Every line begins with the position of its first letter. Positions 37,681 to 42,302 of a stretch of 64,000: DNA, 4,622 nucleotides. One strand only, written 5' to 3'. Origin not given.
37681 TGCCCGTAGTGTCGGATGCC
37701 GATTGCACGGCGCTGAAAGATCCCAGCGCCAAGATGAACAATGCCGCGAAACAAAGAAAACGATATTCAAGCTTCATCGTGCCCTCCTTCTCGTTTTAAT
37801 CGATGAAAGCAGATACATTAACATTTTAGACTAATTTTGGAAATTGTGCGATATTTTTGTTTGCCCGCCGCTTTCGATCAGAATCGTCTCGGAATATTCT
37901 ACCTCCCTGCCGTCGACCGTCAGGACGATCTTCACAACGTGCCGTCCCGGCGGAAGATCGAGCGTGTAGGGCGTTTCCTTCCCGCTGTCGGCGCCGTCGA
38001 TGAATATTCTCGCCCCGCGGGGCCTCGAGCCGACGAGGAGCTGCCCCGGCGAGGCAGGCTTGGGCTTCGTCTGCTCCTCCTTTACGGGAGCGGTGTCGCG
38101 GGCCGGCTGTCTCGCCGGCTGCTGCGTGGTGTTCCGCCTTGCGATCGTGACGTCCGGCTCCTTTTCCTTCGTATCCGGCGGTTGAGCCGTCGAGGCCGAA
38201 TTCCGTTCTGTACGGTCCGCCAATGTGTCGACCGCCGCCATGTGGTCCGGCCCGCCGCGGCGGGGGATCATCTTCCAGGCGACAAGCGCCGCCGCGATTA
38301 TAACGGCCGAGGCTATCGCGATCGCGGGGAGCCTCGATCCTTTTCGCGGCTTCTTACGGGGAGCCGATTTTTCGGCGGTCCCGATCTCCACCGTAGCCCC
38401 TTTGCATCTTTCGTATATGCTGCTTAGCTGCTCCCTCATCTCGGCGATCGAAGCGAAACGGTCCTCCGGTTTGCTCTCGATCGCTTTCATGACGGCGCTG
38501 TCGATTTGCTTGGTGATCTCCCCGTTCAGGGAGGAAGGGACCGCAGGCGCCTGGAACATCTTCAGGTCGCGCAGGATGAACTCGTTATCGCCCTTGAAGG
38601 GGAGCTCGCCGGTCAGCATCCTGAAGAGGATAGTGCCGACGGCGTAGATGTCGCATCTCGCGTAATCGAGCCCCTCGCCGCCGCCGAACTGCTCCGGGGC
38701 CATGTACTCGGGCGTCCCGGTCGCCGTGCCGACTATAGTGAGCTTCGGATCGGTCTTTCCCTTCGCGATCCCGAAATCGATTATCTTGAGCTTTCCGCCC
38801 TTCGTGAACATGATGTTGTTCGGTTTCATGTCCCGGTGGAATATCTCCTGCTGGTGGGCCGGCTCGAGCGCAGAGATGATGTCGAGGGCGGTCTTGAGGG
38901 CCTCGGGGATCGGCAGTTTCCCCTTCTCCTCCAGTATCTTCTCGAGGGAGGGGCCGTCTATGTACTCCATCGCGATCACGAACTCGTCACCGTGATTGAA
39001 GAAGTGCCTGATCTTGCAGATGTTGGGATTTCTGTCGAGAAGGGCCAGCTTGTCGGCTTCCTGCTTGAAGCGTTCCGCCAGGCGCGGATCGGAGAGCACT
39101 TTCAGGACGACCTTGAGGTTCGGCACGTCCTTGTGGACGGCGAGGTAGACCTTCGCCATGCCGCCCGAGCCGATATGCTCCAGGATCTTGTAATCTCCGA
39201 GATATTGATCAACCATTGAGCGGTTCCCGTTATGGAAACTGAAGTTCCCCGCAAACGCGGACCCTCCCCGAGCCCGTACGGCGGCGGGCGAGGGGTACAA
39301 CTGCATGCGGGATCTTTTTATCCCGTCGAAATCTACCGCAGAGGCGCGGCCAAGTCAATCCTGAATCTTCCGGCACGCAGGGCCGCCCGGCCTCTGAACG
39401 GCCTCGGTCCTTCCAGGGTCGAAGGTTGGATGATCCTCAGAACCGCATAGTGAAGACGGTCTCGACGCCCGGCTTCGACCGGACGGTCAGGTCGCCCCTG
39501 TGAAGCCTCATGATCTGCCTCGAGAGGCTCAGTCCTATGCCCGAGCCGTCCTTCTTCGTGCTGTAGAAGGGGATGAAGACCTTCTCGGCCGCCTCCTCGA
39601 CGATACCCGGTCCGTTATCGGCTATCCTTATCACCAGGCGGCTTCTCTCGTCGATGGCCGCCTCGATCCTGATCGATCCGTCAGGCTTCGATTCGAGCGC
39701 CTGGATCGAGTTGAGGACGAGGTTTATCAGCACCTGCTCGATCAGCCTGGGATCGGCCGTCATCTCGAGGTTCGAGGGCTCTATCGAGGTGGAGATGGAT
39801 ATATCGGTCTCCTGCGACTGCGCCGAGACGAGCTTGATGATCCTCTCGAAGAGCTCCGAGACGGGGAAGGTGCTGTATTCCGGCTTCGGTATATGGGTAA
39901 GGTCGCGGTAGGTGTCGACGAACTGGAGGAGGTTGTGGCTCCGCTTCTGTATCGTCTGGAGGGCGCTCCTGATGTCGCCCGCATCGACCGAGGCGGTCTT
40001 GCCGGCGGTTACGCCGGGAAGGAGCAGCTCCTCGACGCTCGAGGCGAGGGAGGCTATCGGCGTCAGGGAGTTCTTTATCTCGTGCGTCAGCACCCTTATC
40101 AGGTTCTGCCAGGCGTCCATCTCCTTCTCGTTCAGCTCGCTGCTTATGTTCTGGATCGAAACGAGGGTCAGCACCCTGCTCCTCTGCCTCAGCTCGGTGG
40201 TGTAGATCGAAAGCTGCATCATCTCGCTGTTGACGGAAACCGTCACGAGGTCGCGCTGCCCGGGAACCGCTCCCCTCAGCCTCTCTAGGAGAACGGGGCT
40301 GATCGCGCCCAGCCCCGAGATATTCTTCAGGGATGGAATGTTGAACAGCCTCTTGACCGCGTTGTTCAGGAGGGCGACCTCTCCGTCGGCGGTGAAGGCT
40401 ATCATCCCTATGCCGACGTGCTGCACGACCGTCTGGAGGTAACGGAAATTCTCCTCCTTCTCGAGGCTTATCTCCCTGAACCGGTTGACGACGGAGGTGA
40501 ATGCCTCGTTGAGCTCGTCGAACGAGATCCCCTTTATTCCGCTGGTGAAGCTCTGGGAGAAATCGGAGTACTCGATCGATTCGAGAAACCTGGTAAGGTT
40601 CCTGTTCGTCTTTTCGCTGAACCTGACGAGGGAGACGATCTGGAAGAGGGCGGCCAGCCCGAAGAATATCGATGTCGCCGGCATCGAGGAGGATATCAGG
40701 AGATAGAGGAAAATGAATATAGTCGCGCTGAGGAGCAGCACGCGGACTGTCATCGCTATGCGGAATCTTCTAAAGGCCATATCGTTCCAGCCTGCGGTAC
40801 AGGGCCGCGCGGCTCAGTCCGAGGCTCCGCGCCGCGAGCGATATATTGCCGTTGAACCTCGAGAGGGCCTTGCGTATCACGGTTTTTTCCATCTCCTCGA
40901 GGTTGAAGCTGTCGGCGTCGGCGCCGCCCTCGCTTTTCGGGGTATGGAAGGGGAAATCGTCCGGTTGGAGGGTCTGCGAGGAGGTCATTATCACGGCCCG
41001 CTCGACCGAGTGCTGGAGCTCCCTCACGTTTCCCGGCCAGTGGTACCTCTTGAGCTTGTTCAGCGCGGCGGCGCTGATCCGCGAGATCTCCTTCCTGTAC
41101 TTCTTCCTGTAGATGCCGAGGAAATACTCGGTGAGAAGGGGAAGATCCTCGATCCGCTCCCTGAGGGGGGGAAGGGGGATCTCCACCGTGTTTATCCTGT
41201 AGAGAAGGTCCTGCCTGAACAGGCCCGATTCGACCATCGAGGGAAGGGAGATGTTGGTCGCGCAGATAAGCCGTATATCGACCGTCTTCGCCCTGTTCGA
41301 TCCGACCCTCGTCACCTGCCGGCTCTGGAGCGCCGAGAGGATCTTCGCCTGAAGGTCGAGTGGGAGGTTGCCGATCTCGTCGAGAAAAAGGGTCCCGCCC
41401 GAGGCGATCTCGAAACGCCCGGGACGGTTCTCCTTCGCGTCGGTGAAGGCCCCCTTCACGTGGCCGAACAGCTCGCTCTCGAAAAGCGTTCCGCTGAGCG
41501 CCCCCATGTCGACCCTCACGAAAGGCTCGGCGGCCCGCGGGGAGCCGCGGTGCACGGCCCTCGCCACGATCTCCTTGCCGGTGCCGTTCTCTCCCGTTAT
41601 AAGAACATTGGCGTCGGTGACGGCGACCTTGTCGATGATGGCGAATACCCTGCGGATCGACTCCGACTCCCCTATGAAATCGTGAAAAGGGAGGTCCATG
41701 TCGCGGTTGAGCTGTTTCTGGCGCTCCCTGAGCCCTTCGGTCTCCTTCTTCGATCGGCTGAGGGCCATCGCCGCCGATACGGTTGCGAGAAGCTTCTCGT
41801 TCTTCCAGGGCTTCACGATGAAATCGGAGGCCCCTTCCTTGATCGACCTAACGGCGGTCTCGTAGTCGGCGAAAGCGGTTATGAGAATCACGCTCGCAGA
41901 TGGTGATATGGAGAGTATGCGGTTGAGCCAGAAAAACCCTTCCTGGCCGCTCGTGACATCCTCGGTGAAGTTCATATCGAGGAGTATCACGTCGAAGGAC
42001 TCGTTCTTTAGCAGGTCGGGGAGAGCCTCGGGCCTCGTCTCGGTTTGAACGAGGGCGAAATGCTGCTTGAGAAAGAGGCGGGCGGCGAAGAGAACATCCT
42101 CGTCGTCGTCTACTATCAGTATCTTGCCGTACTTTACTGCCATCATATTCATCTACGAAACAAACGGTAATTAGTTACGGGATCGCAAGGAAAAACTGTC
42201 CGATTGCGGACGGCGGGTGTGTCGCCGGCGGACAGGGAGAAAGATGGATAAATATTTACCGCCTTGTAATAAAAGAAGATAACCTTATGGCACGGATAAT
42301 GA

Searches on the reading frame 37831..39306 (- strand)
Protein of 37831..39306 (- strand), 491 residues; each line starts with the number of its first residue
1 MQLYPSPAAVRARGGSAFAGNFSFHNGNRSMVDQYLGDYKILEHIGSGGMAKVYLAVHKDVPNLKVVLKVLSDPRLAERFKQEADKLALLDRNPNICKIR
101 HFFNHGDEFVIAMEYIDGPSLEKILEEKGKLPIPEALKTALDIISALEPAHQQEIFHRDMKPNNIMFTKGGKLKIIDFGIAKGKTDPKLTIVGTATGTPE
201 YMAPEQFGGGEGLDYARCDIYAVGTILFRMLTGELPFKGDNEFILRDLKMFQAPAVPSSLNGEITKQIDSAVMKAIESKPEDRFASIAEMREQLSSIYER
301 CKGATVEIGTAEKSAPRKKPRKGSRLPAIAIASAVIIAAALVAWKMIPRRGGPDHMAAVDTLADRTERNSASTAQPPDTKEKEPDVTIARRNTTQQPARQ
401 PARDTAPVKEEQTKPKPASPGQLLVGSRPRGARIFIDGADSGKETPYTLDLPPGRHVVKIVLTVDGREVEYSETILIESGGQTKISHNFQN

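Call 41: search_protein_families(library=pfam, proteins=[window:37831-39306:-], max_evalue=0.00001)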
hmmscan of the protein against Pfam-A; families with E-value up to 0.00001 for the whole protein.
window:37831-39306:- (491 aa): 5 families
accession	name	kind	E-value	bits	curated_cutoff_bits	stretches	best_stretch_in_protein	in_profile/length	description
PF00069.31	Pkinase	-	2.5e-45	155.4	31.7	1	39-284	1-252/263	Protein kinase domain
PF07714.23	PK_Tyr_Ser-Thr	-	5.4e-26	91.9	23.1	1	40-281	2-250/258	Protein tyrosine and serine/threonine kinase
PF08308.17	PEGA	-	1.3e-08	35.1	20.8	1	421-490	2-68/71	PEGA domain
PF03109.22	ABC1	-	9.3e-08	31.9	22.9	0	109-182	143-215/244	ABC1 atypical kinase-like domain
PF01636.29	APH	-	6.7e-07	29.7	23.2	0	132-181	146-197/239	Phosphotransferase enzyme family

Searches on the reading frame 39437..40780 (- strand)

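Call 41: search_protein_families(library=pfam, proteins=[window:39437-40780:-], max_evalue=0.00001)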
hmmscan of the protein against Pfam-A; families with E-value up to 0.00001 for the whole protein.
window:39437-40780:- (447 aa): 1 family
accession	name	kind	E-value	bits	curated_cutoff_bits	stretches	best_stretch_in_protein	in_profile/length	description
PF02518.31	HATPase_c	-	3.3e-23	82.7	26.4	1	343-446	2-106/111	Histidine kinase-, DNA gyrase B-, and HSP90-like ATPase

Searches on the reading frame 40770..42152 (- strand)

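Call 41: search_protein_families(library=pfam, proteins=[window:40770-42152:-], max_evalue=0.00001)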
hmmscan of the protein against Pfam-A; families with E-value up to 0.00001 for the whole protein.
window:40770-42152:- (460 aa): 6 families
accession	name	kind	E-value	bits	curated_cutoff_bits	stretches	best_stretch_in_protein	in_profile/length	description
PF00158.32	Sigma54_activat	-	2.2e-65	219.9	20.2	1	160-325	2-167/168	Sigma-54 interaction domain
PF25601.1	AAA_lid_14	-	5.7e-25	87.4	27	1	331-408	1-78/87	AAA+ ATPase lid domain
PF14532.12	Sigma54_activ_2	-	3.4e-21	76.3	25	1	160-330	1-138/138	Sigma-54 interaction domain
PF00072.30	Response_reg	-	2.4e-18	66.8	30.2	1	11-125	1-110/111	Response regulator receiver domain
PF02954.25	HTH_8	-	1.5e-13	50.6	22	1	418-458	2-42/42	Bacterial regulatory protein, Fis family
PF18024.7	HTH_50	-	3.3e-06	27.1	27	0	418-460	8-49/50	Helix-turn-helix domain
